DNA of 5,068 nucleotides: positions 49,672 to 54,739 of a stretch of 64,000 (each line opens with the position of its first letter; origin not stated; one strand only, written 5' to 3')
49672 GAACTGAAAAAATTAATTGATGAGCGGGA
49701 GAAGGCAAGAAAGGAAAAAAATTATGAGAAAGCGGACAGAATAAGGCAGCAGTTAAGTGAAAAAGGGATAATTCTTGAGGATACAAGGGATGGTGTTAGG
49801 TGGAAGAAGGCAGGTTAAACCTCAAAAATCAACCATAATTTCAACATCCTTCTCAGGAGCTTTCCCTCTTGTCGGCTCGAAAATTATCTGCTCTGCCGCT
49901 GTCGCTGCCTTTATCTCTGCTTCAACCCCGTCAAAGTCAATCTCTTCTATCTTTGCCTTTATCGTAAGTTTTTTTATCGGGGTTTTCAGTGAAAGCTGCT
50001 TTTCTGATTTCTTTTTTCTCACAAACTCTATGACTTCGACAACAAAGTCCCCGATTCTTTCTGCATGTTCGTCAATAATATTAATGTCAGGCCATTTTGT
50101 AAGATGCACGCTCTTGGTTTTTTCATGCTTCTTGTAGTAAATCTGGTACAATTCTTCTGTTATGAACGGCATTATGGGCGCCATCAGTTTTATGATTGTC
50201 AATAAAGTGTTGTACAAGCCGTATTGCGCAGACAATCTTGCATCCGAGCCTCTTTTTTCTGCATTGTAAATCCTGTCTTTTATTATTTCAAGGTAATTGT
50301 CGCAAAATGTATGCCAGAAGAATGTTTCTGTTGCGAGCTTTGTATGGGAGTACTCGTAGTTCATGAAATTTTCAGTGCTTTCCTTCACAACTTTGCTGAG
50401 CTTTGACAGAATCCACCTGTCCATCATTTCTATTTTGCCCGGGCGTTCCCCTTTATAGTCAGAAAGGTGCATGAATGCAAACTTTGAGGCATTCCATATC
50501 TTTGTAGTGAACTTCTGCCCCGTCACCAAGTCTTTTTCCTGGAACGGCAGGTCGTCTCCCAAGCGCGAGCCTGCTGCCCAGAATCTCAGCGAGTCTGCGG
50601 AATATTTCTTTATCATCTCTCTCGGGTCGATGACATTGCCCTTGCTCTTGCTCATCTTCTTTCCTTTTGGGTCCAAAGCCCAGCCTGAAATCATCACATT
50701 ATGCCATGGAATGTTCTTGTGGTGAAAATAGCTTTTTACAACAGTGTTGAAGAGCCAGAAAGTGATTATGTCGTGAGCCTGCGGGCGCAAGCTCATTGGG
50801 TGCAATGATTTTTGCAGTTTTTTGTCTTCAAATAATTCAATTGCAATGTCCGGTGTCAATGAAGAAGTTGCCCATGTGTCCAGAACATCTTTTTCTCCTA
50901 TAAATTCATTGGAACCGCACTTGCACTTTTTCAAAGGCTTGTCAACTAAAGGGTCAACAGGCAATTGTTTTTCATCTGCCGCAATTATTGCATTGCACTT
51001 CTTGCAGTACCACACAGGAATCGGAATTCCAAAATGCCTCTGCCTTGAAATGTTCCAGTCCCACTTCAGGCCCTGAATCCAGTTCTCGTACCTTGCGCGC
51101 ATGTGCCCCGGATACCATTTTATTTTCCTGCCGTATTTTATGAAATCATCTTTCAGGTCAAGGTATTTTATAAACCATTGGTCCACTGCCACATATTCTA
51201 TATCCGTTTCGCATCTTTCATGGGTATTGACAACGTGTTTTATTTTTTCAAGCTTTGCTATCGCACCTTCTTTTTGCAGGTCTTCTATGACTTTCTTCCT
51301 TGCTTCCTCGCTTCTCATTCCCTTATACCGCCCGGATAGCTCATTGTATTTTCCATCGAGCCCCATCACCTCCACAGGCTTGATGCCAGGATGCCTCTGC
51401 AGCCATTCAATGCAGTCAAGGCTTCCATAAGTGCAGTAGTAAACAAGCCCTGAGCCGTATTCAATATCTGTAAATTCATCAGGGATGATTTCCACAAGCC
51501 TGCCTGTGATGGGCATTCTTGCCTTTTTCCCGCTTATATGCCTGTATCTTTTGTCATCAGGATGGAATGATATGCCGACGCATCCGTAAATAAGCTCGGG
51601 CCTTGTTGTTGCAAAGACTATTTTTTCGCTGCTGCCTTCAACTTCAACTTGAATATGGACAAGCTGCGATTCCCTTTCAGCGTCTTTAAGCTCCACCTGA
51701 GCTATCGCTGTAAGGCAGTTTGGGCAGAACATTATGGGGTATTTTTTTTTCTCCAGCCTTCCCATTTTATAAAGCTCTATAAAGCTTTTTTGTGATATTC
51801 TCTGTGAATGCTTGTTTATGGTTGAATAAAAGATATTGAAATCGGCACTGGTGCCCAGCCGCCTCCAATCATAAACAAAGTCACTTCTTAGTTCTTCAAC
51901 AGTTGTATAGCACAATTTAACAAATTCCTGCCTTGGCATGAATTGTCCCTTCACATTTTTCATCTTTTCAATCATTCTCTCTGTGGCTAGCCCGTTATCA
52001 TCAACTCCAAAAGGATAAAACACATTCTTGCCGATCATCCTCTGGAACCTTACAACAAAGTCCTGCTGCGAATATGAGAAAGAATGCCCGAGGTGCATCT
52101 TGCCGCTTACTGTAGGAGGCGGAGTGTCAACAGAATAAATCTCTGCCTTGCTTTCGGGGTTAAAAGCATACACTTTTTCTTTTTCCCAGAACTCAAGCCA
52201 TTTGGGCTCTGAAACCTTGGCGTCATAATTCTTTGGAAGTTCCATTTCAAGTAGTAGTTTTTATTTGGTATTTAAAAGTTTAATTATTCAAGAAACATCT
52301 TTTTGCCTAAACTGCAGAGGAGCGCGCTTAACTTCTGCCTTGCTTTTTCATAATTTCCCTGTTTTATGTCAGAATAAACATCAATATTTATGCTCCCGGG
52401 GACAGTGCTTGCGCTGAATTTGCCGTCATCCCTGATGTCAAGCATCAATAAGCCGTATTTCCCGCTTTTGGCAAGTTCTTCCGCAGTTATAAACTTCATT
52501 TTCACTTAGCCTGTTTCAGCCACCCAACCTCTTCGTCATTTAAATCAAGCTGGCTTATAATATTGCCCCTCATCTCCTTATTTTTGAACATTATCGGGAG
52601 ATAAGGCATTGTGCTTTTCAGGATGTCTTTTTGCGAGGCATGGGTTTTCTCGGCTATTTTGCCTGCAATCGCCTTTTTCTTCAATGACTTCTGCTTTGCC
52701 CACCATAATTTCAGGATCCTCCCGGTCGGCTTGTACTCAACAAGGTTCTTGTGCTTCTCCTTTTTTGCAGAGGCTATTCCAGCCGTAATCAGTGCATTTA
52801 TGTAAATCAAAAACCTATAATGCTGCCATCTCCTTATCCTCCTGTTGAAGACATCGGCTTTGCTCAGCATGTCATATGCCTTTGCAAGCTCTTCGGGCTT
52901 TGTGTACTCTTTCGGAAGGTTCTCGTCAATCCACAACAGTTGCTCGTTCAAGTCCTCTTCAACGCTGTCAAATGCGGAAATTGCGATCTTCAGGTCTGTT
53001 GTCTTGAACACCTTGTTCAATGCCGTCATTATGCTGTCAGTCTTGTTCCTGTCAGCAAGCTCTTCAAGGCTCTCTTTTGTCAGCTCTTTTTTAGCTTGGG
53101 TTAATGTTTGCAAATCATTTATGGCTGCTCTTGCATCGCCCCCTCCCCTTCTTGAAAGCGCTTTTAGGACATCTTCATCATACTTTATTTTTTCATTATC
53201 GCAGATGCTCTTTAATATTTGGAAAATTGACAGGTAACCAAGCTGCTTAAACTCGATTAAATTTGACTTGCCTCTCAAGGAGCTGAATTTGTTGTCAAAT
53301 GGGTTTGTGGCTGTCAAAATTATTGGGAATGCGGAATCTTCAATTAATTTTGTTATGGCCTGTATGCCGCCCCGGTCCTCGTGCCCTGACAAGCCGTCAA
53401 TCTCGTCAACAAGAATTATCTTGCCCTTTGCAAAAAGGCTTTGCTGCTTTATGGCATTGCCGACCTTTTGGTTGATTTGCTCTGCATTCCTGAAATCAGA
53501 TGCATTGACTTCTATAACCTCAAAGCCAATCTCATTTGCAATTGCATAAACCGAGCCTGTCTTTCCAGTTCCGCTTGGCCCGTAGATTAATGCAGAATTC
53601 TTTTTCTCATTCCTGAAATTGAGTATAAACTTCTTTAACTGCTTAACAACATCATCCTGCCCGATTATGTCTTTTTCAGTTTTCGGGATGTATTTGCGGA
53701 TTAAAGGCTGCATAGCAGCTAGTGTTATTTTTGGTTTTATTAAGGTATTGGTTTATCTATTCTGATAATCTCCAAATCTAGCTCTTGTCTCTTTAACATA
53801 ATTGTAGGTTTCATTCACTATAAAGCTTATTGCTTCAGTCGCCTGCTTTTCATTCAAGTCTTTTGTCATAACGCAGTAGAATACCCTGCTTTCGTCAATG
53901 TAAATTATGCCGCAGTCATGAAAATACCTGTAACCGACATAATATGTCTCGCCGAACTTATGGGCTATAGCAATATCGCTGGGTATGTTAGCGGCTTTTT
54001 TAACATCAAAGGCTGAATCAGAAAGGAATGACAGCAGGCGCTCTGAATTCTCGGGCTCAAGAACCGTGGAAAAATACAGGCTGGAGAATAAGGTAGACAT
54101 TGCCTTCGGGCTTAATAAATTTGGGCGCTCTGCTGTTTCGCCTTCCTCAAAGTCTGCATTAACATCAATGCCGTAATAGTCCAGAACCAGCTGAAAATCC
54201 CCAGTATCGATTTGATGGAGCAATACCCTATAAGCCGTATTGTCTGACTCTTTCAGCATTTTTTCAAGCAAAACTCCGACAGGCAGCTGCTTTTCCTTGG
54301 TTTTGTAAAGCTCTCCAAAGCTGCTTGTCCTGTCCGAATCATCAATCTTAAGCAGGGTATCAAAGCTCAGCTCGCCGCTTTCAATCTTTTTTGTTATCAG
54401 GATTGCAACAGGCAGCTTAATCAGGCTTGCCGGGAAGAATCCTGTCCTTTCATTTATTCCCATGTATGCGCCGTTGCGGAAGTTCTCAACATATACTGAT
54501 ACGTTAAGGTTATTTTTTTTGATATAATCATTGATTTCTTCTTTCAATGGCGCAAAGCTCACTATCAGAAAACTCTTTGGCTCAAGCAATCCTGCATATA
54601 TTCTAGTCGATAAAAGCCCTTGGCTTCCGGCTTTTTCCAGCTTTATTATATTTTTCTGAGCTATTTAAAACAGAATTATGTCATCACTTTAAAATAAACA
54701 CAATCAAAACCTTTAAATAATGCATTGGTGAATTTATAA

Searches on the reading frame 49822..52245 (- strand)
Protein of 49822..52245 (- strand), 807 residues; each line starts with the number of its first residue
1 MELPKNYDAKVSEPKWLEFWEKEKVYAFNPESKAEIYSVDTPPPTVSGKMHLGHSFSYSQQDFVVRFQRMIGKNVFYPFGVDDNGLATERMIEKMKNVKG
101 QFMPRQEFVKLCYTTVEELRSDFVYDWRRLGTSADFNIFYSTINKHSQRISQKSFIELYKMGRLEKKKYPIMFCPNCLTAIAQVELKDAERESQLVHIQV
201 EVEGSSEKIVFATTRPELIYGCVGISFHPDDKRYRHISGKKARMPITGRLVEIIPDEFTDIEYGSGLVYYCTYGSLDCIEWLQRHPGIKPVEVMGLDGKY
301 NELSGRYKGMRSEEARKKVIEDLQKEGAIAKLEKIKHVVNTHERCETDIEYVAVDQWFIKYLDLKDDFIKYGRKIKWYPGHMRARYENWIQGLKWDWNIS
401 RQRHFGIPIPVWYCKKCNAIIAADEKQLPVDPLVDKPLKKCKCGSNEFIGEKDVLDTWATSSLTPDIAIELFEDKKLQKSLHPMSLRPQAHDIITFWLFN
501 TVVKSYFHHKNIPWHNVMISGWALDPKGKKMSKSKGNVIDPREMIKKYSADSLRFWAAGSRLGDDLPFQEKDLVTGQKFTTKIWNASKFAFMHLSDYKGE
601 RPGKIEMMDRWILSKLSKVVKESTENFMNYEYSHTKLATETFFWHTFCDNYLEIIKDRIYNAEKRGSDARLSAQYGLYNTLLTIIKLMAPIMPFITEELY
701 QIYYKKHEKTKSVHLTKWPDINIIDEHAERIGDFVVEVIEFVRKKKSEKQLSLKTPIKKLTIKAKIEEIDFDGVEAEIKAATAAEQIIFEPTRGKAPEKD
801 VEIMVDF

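Call 8: search_protein_families(library=pfam, proteins=[window:49822-52245:-])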
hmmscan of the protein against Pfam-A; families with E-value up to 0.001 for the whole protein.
window:49822-52245:- (807 aa): 6 families
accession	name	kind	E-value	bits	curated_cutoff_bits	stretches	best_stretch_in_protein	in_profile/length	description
PF00133.28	tRNA-synt_1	-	1.3e-86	291.4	22.7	1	15-567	1-412/414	tRNA synthetases class I (I, L, M and V)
PF08264.19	Anticodon_1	-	1.7e-38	132.3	25.1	1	609-759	1-146/148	Anticodon-binding domain of tRNA ligase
PF09334.17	tRNA-synt_1g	-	1.4e-24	87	20.1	2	39-180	3-129/391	tRNA synthetases class I (M)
PF01406.26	tRNA-synt_1e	-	7.2e-07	29.3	27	1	524-574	247-297/301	tRNA synthetases class I (C) catalytic domain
PF01921.24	tRNA-synt_1f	-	9.6e-06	25.2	27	1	522-562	274-314/360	tRNA synthetases class I (K)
PF20097.4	DUF6487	-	1.8e-05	25.5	24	0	368-422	12-63/67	Domain of unknown function (DUF6487)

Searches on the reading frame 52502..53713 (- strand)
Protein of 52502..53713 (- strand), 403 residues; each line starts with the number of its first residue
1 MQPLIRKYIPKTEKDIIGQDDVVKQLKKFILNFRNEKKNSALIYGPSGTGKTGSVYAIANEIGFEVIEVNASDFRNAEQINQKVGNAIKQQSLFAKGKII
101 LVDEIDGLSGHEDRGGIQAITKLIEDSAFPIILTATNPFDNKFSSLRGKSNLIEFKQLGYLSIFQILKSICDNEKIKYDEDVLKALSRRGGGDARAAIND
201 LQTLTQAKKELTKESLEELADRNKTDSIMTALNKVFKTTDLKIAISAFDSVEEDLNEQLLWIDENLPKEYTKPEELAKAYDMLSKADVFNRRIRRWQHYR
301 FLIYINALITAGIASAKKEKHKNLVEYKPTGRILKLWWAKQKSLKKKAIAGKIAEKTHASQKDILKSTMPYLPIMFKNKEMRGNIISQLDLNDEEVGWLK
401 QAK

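Call 43: search_protein_families(library=pfam, proteins=[window:52502-53713:-], max_evalue=0.001)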
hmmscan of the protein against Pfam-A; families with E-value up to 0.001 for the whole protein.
window:52502-53713:- (403 aa): 12 families
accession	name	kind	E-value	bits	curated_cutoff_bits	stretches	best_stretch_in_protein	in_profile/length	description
PF00004.35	AAA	-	1.6e-15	58.1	21.2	1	42-147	2-119/131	ATPase family associated with various cellular activities (AAA)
PF05496.18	RuvB_N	-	6.4e-07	29.7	27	1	10-110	3-98/159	Holliday junction DNA helicase RuvB P-loop domain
PF13401.12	AAA_22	-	6.7e-07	30.1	27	1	37-91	4-61/130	AAA domain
PF01695.23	IstB_IS21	-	7.8e-07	29.3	24.1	1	31-141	86-198/238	IstB-like ATP binding protein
PF03215.21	Rad17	-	2.2e-06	28.2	23.8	1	3-85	8-93/186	Rad17 P-loop domain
PF21960.2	RCF1-5-like_lid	-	5.2e-06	26.8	27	1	165-204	1-41/43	RCF1/5-like, AAA+ ATPase lid domain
PF16193.11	AAA_assoc_2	-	8.5e-06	26.4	34.3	1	173-224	2-59/81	AAA C-terminal domain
PF25361.1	AAA_lid_RFC1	-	1.2e-05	25.1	34.9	1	165-214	6-55/59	RFC1-like, AAA+ ATPase lid domain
PF05673.19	DUF815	-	4.3e-05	23.2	23.8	1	12-89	26-107/249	Protein of unknown function (DUF815)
PF13173.12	AAA_14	-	6.4e-05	23.4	27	1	39-153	3-118/129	AAA domain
PF07728.20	AAA_5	-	0.00075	20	22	0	42-106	3-76/139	AAA domain (dynein-related subfamily)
PF13191.12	AAA_16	-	0.00092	20.2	32.6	0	17-74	3-63/167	AAA ATPase domain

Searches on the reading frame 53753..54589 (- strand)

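Call 60: search_protein_families(library=pfam, proteins=[window:53753-54589:-], max_evalue=0.001)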
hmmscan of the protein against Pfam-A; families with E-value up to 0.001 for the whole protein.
window:53753-54589:- (278 aa): 1 family
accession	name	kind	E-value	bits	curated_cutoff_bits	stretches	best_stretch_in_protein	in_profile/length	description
PF13354.11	Beta-lactamase2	-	6.8e-41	140.4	22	1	31-242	1-214/214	Beta-lactamase enzyme family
